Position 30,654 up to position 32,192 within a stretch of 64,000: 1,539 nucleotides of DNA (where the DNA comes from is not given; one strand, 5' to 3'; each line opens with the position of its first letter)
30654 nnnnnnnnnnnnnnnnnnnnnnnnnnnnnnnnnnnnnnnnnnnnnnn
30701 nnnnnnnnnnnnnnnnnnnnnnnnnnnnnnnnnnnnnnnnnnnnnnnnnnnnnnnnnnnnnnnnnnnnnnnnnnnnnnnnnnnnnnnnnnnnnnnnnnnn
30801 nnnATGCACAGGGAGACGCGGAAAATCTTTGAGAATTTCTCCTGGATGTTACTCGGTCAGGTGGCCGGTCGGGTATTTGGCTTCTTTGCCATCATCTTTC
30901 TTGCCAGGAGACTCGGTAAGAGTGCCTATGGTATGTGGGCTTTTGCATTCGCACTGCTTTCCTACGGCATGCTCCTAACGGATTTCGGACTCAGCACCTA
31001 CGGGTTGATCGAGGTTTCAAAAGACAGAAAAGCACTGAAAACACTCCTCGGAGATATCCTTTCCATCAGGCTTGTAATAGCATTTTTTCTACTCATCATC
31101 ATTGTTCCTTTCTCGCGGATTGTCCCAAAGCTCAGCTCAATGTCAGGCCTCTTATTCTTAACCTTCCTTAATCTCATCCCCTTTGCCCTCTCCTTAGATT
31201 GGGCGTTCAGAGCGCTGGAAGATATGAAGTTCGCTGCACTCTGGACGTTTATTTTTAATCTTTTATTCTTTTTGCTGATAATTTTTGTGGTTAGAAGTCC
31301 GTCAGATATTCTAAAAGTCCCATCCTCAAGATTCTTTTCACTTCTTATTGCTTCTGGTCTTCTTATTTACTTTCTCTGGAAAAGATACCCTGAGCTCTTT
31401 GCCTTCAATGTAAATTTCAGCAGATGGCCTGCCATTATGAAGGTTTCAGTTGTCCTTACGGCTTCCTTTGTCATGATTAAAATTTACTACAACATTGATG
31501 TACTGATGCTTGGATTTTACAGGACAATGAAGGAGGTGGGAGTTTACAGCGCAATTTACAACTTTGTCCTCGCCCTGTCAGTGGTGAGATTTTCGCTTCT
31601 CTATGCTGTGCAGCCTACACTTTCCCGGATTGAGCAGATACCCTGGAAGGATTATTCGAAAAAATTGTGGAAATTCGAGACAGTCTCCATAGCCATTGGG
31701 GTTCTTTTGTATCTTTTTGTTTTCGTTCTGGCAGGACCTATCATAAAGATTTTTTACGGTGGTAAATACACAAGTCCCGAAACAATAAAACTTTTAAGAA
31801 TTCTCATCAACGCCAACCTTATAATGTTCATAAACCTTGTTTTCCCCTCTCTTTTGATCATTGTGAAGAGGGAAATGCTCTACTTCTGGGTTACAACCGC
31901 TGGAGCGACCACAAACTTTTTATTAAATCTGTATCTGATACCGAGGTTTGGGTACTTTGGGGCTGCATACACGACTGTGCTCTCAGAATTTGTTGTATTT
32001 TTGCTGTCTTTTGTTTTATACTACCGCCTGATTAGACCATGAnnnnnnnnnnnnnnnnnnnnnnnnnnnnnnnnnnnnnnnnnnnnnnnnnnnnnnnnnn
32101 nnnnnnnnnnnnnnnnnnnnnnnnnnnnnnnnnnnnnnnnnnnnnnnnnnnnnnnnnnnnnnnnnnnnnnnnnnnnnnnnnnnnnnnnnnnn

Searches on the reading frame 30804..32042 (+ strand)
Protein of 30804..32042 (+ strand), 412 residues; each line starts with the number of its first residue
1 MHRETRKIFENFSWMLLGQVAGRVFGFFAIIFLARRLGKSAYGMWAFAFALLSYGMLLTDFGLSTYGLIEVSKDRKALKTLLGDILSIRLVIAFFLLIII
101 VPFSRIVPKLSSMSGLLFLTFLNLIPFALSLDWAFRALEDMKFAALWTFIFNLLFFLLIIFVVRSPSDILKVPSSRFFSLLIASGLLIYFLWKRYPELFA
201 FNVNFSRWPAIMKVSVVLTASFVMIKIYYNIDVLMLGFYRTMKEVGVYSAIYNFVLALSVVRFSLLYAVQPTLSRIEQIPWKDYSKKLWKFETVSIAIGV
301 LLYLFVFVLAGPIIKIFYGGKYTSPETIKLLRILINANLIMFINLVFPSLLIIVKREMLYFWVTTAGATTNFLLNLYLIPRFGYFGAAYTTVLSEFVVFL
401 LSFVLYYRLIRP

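Call 8: search_protein_families(library=pfam, proteins=[window:30804-32042:+])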
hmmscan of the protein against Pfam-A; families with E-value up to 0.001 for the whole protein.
window:30804-32042:+ (412 aa): 2 families
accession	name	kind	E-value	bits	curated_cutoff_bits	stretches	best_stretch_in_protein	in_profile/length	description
PF01943.22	Polysacc_synt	-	1.3e-28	100.7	28.2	1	10-276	3-273/274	Polysaccharide biosynthesis protein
PF13440.11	Polysacc_synt_3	-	4.6e-10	39.6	23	1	33-323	2-289/293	Polysaccharide biosynthesis protein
